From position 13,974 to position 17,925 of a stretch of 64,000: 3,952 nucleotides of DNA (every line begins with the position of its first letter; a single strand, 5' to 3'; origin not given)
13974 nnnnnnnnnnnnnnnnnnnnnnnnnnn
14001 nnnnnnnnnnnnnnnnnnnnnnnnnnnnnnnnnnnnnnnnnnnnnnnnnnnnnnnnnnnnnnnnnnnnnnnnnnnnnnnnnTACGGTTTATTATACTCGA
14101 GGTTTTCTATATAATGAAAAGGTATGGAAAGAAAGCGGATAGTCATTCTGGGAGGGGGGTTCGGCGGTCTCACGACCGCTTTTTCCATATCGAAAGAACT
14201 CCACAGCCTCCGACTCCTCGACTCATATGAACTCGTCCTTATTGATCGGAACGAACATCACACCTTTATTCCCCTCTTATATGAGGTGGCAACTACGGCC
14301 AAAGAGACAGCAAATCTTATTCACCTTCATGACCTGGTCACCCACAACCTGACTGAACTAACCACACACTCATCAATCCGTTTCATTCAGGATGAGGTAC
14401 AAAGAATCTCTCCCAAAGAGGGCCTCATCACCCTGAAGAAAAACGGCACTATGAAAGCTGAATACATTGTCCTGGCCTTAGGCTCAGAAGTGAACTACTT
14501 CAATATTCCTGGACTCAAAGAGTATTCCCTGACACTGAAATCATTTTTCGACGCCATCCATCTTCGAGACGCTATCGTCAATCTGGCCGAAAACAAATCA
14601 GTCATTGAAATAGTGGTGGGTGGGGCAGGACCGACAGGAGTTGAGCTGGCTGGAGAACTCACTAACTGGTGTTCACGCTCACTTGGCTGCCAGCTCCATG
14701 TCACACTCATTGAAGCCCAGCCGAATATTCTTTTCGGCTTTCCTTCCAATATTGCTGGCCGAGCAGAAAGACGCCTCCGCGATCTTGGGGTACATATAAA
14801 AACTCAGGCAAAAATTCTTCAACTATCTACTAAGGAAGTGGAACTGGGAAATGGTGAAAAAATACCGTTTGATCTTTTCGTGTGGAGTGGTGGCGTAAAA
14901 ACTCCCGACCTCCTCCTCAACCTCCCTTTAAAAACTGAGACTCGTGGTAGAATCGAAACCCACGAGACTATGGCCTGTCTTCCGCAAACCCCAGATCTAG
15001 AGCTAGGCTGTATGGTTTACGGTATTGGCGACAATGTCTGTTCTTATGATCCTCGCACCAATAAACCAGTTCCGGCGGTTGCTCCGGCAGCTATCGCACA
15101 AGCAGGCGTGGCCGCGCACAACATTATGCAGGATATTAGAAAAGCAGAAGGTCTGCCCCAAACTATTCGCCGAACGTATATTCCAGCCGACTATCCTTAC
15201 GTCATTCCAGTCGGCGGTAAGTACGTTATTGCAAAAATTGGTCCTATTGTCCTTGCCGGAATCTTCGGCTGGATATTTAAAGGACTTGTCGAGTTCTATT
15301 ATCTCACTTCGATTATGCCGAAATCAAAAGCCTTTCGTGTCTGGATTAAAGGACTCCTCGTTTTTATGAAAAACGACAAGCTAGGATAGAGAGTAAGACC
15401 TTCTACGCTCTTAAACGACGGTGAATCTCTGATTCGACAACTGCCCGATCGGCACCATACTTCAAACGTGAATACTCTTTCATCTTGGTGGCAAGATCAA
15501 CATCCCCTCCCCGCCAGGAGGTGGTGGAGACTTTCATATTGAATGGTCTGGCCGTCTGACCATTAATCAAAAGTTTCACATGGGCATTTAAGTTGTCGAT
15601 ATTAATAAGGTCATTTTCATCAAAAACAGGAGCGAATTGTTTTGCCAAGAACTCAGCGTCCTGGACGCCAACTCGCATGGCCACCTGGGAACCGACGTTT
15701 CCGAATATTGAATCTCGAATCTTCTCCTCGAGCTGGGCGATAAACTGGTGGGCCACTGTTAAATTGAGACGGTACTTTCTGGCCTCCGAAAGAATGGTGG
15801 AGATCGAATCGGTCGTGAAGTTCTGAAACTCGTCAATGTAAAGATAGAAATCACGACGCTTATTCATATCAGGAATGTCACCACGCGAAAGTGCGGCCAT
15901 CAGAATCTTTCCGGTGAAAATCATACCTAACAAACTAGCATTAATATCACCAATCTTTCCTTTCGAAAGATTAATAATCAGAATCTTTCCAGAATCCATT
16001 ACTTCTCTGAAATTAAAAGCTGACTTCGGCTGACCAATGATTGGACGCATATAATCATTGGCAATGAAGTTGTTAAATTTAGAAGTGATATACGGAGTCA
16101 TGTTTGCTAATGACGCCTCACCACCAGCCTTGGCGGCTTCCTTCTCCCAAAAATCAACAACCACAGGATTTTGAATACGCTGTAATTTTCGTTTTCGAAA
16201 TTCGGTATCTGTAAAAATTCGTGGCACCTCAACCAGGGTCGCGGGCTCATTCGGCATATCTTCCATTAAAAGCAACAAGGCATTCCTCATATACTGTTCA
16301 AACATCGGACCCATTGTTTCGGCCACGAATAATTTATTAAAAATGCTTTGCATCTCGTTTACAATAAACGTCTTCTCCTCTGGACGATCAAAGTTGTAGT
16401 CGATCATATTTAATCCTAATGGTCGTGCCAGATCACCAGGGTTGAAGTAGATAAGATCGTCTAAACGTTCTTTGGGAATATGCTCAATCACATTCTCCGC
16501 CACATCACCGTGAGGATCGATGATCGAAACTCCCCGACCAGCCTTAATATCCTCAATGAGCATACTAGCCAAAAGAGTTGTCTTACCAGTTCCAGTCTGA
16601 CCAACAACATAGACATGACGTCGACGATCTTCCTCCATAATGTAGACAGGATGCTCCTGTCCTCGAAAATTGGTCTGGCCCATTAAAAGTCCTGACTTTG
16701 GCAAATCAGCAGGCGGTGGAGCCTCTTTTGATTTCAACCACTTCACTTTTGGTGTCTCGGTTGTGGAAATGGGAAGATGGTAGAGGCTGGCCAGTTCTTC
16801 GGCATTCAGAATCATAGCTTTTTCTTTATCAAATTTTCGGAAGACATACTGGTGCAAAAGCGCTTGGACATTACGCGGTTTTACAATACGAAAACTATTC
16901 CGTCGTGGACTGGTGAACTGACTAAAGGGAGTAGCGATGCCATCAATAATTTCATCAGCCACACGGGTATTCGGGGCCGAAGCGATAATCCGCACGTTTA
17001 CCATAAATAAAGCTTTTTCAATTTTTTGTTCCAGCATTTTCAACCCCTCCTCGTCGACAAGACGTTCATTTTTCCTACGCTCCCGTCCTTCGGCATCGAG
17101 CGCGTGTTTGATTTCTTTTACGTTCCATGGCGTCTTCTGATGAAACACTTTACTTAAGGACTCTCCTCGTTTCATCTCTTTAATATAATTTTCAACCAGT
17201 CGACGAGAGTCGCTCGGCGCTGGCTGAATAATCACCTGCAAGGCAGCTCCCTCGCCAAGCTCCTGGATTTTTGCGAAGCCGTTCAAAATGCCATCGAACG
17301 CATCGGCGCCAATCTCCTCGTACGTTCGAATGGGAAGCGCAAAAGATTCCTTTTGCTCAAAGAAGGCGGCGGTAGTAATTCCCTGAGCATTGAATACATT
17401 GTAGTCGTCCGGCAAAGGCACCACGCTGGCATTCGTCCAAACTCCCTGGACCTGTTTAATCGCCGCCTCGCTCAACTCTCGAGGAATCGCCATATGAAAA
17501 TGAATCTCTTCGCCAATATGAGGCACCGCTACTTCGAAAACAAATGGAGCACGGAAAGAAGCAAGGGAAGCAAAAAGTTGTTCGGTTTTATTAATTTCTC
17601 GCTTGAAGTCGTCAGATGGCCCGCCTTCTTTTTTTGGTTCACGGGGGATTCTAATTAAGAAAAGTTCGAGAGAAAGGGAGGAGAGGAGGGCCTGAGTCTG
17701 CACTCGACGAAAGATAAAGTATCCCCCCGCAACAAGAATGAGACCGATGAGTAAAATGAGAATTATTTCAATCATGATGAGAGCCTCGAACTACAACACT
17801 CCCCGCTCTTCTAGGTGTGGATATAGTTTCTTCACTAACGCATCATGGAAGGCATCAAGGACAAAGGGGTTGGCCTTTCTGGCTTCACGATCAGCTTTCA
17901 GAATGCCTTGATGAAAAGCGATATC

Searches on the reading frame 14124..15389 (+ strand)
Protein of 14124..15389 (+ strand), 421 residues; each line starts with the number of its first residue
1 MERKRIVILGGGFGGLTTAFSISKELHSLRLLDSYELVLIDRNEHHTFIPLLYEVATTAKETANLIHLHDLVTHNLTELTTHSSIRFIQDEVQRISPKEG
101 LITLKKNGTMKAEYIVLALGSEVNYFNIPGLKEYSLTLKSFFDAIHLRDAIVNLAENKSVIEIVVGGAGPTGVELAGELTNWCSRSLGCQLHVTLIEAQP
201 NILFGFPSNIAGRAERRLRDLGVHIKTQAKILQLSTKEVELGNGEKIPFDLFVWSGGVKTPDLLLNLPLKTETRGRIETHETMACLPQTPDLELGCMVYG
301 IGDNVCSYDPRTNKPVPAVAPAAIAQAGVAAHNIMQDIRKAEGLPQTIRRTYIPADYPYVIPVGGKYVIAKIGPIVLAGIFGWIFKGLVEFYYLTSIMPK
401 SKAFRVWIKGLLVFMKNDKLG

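Call 25: search_protein_families(library=pfam, proteins=[window:14124-15389:+], max_evalue=0.01)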
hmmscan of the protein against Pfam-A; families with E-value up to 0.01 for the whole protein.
window:14124-15389:+ (421 aa): 6 families
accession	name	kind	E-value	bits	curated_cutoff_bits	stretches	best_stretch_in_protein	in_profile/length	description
PF07992.20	Pyr_redox_2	-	2e-40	139.5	26.1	1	5-327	2-291/291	Pyridine nucleotide-disulphide oxidoreductase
PF00070.33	Pyr_redox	-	7e-11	42.9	22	1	163-238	2-70/82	Pyridine nucleotide-disulphide oxidoreductase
PF13454.12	NAD_binding_9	-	2e-06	28.3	21.8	0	68-121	99-154/155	FAD-NAD(P)-binding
PF01266.30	DAO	-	1.1e-05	25.6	27.9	0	5-34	1-30/353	FAD dependent oxidoreductase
PF13450.12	NAD_binding_8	-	0.0003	21.5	21.9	0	8-33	1-26/68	NAD(P)-binding Rossmann-like domain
PF03486.20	HI0933_like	-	0.0089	15.9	50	0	5-34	2-31/244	HI0933-like protein Rossmann domain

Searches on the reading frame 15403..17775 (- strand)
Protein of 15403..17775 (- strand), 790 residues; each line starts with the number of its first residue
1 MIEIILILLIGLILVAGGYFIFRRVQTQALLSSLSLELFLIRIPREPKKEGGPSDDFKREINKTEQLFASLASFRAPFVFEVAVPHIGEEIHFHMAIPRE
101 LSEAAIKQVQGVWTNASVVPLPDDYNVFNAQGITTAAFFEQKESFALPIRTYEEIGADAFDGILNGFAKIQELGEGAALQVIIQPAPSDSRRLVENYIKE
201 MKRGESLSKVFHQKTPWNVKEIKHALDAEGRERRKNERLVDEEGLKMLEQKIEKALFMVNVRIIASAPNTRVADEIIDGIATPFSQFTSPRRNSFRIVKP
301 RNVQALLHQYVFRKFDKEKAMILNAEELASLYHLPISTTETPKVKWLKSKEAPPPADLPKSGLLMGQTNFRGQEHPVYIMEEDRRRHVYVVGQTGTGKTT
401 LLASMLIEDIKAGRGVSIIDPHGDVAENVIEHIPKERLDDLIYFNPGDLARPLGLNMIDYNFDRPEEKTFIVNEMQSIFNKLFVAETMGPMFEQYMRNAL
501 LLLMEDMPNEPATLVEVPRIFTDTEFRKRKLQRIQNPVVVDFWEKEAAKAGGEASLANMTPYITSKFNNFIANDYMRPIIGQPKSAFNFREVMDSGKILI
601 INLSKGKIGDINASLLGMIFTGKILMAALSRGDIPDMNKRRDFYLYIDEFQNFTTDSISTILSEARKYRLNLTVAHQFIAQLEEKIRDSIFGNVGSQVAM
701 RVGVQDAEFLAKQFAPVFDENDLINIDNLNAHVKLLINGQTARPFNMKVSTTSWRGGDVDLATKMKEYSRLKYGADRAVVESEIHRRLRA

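Call 25: search_protein_families(library=pfam, proteins=[window:15403-17775:-], max_evalue=0.01)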
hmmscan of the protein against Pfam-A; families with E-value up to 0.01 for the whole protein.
window:15403-17775:- (790 aa): 13 families
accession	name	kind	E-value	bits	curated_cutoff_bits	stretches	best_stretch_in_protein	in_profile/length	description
PF01935.23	DUF87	-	3.7e-09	37.5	23.2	1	372-424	9-63/220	Helicase HerA, central domain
PF10412.15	TrwB_AAD_bind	-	7.8e-08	32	20.5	1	381-429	11-59/387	Type IV secretion-system coupling protein DNA-binding domain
PF12696.13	TraG-D_C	-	1e-06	29.1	22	1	643-710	2-72/126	TraM recognition site of TraD and TraG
PF02534.20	T4SS-DNA_transf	-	2.8e-06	26.9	20.1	1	381-685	44-347/468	Type IV secretory system Conjugative DNA transfer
PF13401.12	AAA_22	-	0.0002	22.1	27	1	384-419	4-39/130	AAA domain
PF13191.12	AAA_16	-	0.0022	18.9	32.6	0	383-406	22-45/167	AAA ATPase domain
PF24389.1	ORC-CDC6-like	-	0.0025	17.1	27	0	380-411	27-58/571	ORC-CDC6-like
PF01580.24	FtsK_SpoIIIE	-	0.0038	17.1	24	0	370-406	24-60/221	FtsK/SpoIIIE family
PF13604.12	AAA_30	-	0.0052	17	27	0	373-432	6-65/191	AAA domain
PF25199.1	nSTAND_NTPase5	-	0.0055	17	34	0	381-434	37-91/145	Novel STAND NTPase 5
PF05872.18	HerA_C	-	0.0093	15.1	22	0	373-426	9-62/502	Helicase HerA-like C-terminal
PF06745.19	ATPase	-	0.0094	15.8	26.6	0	384-415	18-50/231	KaiC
PF00270.35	DEAD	-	0.0098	16.1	26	0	384-433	13-65/167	DEAD/DEAH box helicase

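Call 44: search_protein_families(library=padloc, proteins=[window:15403-17775:-], max_evalue=0.1)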
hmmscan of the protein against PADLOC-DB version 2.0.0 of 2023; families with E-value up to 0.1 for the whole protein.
window:15403-17775:- (790 aa): 6 families
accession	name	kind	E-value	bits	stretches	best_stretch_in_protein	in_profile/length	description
PDLC04140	mad8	-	1.1e-17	62.5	1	377-756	20-308/314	mads_8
PDLC01055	HerA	-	9.8e-06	22.6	1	374-419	146-191/532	Type III coevolved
PDLC04105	HerA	-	1.6e-05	21.7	1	385-428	166-210/576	-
PDLC04103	HerA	-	3.1e-05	20.5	1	386-425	173-212/579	-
PDLC02684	DndH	-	0.0011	14.5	1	376-748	1354-1708/1715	DndH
PDLC02188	HerA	-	0.0024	14.8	0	655-717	452-510/578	-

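Call 59: find_related_loci(query=window:15403-17775:-, collection=metagenome_contigs, flank=10000)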
Query window:15403-17775:- (790 aa) in metagenome_contigs; peptide patterns used: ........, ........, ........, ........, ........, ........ (x = any residue, [..] = any of these).
244 stretches matched a pattern; 87 encode a relative of the query (tblastn E <= 1e-3); the best 80 are kept; 80 distinct loci.
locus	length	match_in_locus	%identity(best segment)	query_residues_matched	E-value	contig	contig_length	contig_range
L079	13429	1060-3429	82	1-790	0e+0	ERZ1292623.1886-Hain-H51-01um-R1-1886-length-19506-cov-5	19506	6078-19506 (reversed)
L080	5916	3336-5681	67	8-789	0e+0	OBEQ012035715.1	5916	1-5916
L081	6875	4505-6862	67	1-789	0e+0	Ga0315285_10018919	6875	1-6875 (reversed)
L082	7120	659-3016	67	1-789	0e+0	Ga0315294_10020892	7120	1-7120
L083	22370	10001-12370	65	1-790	0e+0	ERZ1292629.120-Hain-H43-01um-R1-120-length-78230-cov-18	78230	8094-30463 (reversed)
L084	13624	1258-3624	64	1-789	0e+0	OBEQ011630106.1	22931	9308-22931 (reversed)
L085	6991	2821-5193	65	1-789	0e+0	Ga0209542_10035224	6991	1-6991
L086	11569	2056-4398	66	10-789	0e+0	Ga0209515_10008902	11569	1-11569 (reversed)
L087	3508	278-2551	67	33-789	0e+0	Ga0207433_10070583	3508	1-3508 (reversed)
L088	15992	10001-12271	66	34-789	0e+0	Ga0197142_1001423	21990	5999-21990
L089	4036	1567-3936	64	1-789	0e+0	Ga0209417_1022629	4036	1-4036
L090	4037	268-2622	62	3-789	0e+0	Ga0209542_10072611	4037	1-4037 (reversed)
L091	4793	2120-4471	62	1-789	0e+0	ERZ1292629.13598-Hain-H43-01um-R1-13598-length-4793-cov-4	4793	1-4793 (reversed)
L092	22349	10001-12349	63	8-789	0e+0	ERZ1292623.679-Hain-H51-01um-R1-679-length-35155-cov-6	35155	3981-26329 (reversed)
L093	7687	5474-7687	65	1-736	0e+0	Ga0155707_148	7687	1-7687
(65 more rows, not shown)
